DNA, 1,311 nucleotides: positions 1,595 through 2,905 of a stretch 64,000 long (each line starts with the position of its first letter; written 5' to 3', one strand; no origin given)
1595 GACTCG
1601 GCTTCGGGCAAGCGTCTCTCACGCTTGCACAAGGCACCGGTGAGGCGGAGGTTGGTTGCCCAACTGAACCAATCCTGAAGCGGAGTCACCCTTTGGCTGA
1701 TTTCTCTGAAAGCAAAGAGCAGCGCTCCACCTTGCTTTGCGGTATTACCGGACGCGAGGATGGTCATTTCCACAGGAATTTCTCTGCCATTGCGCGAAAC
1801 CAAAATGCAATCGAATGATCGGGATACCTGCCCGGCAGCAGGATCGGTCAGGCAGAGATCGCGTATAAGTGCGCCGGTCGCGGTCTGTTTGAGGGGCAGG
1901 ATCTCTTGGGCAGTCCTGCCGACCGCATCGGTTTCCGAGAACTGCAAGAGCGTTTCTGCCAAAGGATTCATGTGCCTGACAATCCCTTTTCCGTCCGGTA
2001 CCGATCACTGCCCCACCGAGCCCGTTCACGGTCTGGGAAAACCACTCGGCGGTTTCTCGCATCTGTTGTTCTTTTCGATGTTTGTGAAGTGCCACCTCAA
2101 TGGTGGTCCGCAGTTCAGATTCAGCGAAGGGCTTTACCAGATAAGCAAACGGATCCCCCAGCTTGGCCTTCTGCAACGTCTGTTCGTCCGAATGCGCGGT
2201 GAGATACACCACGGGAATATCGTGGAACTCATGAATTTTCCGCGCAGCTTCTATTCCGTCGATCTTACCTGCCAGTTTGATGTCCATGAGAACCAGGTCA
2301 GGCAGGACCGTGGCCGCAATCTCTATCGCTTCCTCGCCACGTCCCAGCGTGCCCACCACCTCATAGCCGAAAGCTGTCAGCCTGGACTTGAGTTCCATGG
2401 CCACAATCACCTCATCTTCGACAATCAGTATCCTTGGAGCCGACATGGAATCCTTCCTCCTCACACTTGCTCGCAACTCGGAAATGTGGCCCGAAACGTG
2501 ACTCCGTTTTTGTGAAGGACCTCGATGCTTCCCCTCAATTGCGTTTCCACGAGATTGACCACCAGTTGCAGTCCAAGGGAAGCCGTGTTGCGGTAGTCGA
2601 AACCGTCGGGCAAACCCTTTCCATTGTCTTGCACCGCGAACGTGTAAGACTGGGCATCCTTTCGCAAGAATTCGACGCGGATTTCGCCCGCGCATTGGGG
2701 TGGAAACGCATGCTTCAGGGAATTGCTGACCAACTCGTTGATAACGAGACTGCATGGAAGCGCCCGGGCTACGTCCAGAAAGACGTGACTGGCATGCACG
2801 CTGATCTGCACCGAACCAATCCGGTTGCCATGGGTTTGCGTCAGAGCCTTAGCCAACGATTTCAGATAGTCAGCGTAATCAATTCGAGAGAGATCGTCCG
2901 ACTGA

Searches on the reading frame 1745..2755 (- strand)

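Call 31: search_protein_families(library=pfam, max_evalue=0.001, proteins=[window:1745-2755:-])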
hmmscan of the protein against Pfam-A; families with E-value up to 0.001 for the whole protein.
window:1745-2755:- (336 aa): 1 family
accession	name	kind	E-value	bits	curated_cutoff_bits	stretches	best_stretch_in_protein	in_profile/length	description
PF00072.30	Response_reg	-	5.5e-22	78.5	30.2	1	109-219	1-110/111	Response regulator receiver domain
